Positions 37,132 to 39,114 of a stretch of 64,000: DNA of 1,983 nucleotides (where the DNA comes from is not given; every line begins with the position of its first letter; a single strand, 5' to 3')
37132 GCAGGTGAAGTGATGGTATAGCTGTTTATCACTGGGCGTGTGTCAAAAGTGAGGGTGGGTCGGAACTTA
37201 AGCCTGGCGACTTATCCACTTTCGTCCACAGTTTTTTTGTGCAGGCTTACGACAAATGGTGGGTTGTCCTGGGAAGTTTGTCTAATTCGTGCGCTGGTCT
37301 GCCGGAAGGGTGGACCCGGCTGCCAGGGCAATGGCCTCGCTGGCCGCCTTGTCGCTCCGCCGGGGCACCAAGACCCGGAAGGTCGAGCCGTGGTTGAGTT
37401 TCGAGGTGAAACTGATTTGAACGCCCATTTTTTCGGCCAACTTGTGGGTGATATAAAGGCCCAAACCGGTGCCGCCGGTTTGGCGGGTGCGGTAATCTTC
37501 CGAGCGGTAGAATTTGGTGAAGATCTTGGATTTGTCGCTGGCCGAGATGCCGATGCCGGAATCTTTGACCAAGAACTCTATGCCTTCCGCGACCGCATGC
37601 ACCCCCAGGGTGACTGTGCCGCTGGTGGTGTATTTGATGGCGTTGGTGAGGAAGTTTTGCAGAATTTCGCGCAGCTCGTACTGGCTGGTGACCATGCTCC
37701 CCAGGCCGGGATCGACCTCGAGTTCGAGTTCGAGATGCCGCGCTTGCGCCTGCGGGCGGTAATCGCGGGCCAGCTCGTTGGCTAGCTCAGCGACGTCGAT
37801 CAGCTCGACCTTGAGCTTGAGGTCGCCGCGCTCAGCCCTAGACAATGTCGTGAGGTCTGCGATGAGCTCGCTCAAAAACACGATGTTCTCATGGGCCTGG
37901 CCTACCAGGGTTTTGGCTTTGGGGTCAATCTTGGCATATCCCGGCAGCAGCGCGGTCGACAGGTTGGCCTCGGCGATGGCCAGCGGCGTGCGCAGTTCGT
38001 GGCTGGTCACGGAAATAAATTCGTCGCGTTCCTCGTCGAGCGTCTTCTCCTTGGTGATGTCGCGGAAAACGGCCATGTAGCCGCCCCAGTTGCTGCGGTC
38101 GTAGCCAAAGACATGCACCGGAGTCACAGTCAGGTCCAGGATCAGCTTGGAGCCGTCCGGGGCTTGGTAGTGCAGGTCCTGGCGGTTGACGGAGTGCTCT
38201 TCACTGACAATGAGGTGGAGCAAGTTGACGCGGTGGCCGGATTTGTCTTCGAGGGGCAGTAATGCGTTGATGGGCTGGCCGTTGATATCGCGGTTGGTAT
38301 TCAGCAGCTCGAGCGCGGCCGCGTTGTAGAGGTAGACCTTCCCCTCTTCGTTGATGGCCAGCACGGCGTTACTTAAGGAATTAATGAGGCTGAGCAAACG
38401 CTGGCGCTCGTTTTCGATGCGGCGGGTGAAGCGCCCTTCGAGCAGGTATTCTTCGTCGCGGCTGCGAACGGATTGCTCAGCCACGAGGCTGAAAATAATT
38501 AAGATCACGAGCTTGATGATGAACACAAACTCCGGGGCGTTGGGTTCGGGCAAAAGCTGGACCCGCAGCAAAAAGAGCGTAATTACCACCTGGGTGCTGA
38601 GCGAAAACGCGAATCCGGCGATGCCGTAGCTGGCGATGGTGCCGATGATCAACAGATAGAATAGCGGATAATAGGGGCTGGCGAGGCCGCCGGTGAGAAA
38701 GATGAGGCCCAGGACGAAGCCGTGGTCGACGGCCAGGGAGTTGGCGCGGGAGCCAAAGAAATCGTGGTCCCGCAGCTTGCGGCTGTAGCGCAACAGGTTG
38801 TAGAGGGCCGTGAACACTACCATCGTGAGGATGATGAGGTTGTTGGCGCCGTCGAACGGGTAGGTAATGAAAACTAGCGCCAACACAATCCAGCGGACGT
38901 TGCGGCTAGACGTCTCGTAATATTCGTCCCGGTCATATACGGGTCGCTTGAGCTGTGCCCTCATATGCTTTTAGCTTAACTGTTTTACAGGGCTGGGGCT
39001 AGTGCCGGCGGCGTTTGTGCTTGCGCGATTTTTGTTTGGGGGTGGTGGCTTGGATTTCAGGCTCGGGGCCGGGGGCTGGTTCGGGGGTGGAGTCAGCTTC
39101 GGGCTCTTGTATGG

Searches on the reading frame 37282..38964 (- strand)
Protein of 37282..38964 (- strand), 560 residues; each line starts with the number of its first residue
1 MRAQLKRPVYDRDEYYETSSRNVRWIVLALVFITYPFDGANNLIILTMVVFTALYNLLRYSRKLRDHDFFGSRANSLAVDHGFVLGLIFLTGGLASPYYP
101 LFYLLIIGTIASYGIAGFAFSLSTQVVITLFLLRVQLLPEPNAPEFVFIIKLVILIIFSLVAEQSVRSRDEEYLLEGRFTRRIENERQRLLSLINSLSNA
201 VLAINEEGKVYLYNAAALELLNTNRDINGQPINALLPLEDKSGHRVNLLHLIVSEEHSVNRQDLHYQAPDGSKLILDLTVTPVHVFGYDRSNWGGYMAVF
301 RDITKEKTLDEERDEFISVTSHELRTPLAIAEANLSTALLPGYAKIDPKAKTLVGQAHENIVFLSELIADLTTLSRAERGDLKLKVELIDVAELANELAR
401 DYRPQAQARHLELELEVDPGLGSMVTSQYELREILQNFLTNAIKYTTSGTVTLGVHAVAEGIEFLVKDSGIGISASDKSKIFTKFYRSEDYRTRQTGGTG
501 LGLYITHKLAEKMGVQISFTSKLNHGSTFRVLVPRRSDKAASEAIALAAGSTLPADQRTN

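Call 10: search_protein_families(library=pfam, proteins=[window:37282-38964:-])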
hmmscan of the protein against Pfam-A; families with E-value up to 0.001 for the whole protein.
window:37282-38964:- (560 aa): 6 families
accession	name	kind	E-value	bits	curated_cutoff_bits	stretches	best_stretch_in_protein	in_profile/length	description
PF02518.31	HATPase_c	-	1.1e-26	93.9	26.4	1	430-536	5-110/111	Histidine kinase-, DNA gyrase B-, and HSP90-like ATPase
PF00512.31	HisKA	-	2.5e-09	37.5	26.9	1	313-380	2-66/66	His Kinase A (phospho-acceptor) domain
PF13426.13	PAS_9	-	5.6e-09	36.6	27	1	200-305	3-103/103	PAS domain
PF00989.32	PAS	-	5.6e-08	33.2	22.6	1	190-303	3-113/113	PAS fold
PF08448.16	PAS_4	-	1.7e-05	25.5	23.1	1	195-307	2-109/110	PAS fold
PF13581.12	HATPase_c_2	-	0.00052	20.5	27.4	0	432-514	37-113/127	Histidine kinase-like ATPase domain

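Call 16: find_encoding_contigs(protein=window:37282-38964:-, flank=10000, max_places=10)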
Protein window:37282-38964:- (560 aa): 1 contig read that carries it; 1 place shown.
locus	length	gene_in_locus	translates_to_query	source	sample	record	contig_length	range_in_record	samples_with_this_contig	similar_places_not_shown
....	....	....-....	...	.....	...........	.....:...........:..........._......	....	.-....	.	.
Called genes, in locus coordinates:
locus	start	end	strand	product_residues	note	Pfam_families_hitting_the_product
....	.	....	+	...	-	?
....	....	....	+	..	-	-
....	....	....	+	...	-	-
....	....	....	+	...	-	-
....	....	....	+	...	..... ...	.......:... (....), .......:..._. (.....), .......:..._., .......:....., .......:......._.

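Call 19: find_homologous_proteins(query=window:37282-38964:-, max_evalue=1e-30)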
Query window:37282-38964:- (560 aa): 5597 proteins with E <= 1e-30 among 8000 candidates; the best 120 are listed.
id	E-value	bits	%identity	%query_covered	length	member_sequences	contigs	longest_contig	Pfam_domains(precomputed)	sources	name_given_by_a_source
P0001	0.0e+0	1223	100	100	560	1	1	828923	PF13426.14,PF08448.17,PF02518.32,PF00512.32,PF00989.32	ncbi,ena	-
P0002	0.0e+0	1010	83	96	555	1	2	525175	PF13426.14,PF02518.32,PF00512.32,PF00989.32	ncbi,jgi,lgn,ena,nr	ncbi:MAG TPA: ATP-binding protein [Candidatus Saccharimonadia bacterium]|nr:ATP-binding protein [Can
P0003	1.7e-291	986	81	96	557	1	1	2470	PF13426.14,PF02518.32,PF00512.32,PF00989.32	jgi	jgi:two-component system phosphate regulon sensor histidine kinase PhoR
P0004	5.8e-273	924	77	96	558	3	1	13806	PF13426.14,PF08448.17,PF02518.32,PF00512.32,PF00989.32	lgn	-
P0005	2.0e-272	923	78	96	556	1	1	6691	PF13426.14,PF02518.32,PF00512.32,PF00989.32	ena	-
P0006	3.6e-268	909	76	96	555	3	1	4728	PF13426.14,PF02518.32,PF00512.32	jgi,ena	-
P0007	1.5e-263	893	76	96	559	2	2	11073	PF13426.14,PF08448.17,PF02518.32,PF00512.32,PF00989.32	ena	-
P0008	5.9e-263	891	76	96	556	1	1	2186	PF13426.14,PF02518.32,PF00512.32,PF00989.32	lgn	-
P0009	3.3e-262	889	75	96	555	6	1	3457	PF02518.32,PF00512.32,PF00989.32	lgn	-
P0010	3.3e-261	886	74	96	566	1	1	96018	PF13426.14,PF13581.13,PF08448.17,PF02518.32,PF00512.32,PF00989.32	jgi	jgi:PAS domain S-box-containing protein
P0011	5.6e-261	885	75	96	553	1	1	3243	PF13426.14,PF02518.32,PF00512.32,PF00989.32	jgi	jgi:two-component system, OmpR family, phosphate regulon sensor histidine kinase PhoR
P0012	5.7e-261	885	75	96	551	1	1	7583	PF13426.14,PF08448.17,PF02518.32,PF00512.32,PF00989.32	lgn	-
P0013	1.3e-260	884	72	99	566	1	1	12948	PF13426.14,PF02518.32,PF00512.32,PF00989.32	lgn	-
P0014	5.6e-260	882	74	98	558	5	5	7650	PF13426.14,PF02518.32,PF00512.32,PF00989.32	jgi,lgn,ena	-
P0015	6.6e-258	875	73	96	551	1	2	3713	PF13426.14,PF08448.17,PF02518.32,PF00512.32,PF00989.32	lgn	-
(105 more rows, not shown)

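Call 20: find_related_loci(query=window:37282-38964:-, collection=genome_contigs, flank=4000)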
Query window:37282-38964:- (560 aa) in genome_contigs; peptide patterns used: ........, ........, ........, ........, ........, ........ (x = any residue, [..] = any of these).
60 stretches matched a pattern; 3 encode a relative of the query (tblastn E <= 1e-3); 3 distinct loci.
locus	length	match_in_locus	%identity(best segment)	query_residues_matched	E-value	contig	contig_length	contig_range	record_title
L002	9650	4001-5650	71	1-549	0e+0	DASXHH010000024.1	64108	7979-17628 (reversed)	MAG TPA_asm: Candidatus Saccharimonadia bacterium isolate SMAG_U5188 k141_266427, whole genome shotgun sequence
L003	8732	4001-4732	32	313-559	9e-28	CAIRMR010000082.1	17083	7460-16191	MAG: uncultured Bacteroidales bacterium isolate Loclat_bin-01022 genome assembly, contig: bin-01022:082/223, whole genom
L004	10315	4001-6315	29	301-541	5e-19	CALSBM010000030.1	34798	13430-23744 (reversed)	MAG: Chitinophaga pinensis isolate JJ-MIS3-109-5-m1-bin356 genome assembly, contig: JJ-MIS3-109-C183, whole genome shotg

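Call 24: find_encoding_contigs(protein=P0002, flank=10000, max_places=4)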
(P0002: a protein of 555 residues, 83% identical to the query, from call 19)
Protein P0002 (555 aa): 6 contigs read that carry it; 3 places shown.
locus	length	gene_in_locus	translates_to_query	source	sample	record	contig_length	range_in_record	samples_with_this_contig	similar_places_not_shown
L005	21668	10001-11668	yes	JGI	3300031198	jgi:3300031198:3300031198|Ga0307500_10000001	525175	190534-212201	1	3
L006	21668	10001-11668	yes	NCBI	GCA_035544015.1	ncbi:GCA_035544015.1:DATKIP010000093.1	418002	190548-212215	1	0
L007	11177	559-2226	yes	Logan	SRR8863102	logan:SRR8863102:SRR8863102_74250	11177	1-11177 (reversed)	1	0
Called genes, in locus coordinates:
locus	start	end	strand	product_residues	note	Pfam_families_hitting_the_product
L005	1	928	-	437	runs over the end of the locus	PF01336:tRNA_anti-codon, PF00152:tRNA-synt_2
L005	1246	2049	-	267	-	-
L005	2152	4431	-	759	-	PF13313:DUF4082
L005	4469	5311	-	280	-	-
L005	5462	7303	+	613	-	PF00009:GTP_EFTU, PF01926:MMR_HSR1 (weak), PF22042:EF-G_D2 (weak), PF03144:GTP_EFTU_D2 (faint), PF00679:EFG_C, PF21018:BipA_C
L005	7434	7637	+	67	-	-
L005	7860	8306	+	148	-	-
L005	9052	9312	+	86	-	-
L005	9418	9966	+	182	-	-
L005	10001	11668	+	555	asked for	PF00989:PAS (faint), PF13426:PAS_9, PF00512:HisKA, PF02518:HATPase_c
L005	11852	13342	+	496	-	-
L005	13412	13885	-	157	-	-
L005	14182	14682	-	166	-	-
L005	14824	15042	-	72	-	-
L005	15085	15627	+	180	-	PF02357:NusG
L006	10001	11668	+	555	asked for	PF00989:PAS (faint), PF13426:PAS_9, PF00512:HisKA, PF02518:HATPase_c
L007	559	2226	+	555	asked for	PF00989:PAS (faint), PF13426:PAS_9, PF00512:HisKA, PF02518:HATPase_c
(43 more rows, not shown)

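Call 48: find_encoding_contigs(protein=P0004, flank=10000, max_places=3)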
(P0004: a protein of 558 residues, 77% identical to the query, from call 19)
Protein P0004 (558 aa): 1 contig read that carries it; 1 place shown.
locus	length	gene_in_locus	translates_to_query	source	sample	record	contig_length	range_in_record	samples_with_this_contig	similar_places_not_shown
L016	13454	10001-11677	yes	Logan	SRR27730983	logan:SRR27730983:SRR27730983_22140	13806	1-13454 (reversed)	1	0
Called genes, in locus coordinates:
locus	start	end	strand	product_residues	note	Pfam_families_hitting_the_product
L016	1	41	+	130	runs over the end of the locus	?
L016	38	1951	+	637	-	PF02687:FtsX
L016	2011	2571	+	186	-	-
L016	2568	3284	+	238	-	PF01988:VIT1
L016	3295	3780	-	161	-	-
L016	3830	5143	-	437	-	PF01336:tRNA_anti-codon, PF00152:tRNA-synt_2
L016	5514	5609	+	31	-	-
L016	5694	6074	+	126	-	PF11774:Lsr2 (faint), PF23359:Lsr2_DNA-bd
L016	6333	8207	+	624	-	PF00009:GTP_EFTU, PF01926:MMR_HSR1 (weak), PF22042:EF-G_D2 (weak), PF00679:EFG_C, PF21018:BipA_C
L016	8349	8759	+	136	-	-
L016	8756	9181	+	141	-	-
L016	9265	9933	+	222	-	-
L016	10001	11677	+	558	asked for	PF00989:PAS (faint), PF08448:PAS_4 (weak), PF13426:PAS_9 (weak), PF00512:HisKA, PF02518:HATPase_c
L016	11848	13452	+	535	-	?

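Call 49: find_encoding_contigs(protein=P0010, flank=10000, max_places=3)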
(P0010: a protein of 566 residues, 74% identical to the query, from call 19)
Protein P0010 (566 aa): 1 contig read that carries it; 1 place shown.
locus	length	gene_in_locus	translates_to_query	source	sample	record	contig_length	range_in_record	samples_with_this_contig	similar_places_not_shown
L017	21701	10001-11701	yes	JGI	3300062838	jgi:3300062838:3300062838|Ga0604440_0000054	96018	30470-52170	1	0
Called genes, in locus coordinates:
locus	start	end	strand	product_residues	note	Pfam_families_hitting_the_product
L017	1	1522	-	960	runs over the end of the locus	PF18072:FGAR-AT_linker, PF00586:AIRS, PF02769:AIRS_C, PF00586:AIRS (weak), PF02769:AIRS_C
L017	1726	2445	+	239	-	PF01988:VIT1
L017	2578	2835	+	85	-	-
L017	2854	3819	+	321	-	PF00890:FAD_binding_2 (weak), PF01266:DAO (weak), PF01946:Thi4 (weak), PF07992:Pyr_redox_2, PF12831:FAD_oxidored, PF13450:NAD_binding_8, PF13738:Pyr_redox_3, PF00070:Pyr_redox, +6 more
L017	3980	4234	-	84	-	-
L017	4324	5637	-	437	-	PF01336:tRNA_anti-codon, PF00152:tRNA-synt_2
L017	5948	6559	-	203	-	-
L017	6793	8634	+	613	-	PF00009:GTP_EFTU, PF01926:MMR_HSR1 (weak), PF22042:EF-G_D2, PF03144:GTP_EFTU_D2 (weak), PF00679:EFG_C, PF21018:BipA_C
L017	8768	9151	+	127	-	-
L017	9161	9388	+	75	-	-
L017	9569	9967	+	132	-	-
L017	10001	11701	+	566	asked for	PF00989:PAS, PF08448:PAS_4 (weak), PF13426:PAS_9 (weak), PF00512:HisKA, PF13581:HATPase_c_2 (weak), PF02518:HATPase_c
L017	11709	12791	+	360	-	PF00348:polyprenyl_synt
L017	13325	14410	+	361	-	-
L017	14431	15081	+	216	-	-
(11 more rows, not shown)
